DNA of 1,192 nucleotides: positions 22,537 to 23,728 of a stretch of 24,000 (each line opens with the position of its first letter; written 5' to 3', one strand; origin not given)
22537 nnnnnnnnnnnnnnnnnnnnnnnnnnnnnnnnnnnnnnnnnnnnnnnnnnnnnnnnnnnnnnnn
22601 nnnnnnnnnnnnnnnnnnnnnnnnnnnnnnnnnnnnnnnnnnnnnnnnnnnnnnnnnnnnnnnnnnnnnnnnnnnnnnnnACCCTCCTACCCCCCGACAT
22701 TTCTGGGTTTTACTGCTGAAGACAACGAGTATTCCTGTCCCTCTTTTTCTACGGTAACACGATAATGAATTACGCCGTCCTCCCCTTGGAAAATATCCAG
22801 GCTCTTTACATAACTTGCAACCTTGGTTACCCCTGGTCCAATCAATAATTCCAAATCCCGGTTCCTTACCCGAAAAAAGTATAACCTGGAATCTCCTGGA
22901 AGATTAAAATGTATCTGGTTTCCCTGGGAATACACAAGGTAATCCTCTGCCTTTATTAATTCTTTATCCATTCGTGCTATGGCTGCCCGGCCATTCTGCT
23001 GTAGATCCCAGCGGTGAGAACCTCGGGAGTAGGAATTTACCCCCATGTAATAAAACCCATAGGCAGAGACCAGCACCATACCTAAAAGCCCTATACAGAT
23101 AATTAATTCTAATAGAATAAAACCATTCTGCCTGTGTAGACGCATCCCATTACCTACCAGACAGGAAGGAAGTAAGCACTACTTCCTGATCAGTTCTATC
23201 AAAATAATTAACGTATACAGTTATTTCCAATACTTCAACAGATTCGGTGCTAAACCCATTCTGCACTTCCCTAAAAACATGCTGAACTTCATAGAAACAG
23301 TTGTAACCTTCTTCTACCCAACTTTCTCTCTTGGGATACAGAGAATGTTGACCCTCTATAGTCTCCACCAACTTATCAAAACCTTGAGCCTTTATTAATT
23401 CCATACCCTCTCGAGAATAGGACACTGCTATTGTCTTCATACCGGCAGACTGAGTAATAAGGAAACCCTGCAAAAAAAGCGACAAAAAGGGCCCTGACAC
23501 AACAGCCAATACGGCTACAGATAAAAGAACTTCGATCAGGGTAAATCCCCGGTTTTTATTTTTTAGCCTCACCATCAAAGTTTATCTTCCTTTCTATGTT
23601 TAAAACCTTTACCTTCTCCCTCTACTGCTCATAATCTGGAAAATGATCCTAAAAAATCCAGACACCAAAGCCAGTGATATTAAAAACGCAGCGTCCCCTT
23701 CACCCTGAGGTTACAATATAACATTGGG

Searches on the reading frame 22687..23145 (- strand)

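Call 47: search_protein_families(library=pfam, proteins=[window:22687-23145:-], max_evalue=0.01)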
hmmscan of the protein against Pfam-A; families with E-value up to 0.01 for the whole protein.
window:22687-23145:- (152 aa): 1 family
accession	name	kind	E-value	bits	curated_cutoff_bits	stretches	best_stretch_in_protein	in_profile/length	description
PF07963.17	N_methyl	-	1e-05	25.4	21.2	1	4-29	2-27/27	Prokaryotic N-terminal methylation motif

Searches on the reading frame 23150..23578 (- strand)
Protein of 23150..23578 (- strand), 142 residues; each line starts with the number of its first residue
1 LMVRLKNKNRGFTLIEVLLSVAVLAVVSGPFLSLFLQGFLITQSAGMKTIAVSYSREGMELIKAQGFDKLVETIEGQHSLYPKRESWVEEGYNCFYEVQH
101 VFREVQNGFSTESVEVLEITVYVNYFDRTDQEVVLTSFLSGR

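Call 47: search_protein_families(library=pfam, proteins=[window:23150-23578:-], max_evalue=0.01)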
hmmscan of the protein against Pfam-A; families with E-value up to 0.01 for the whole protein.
window:23150-23578:- (142 aa): 1 family
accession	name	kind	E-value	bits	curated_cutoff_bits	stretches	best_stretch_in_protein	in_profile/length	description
PF07963.17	N_methyl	-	2.4e-08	33.7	21.2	1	6-29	1-24/27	Prokaryotic N-terminal methylation motif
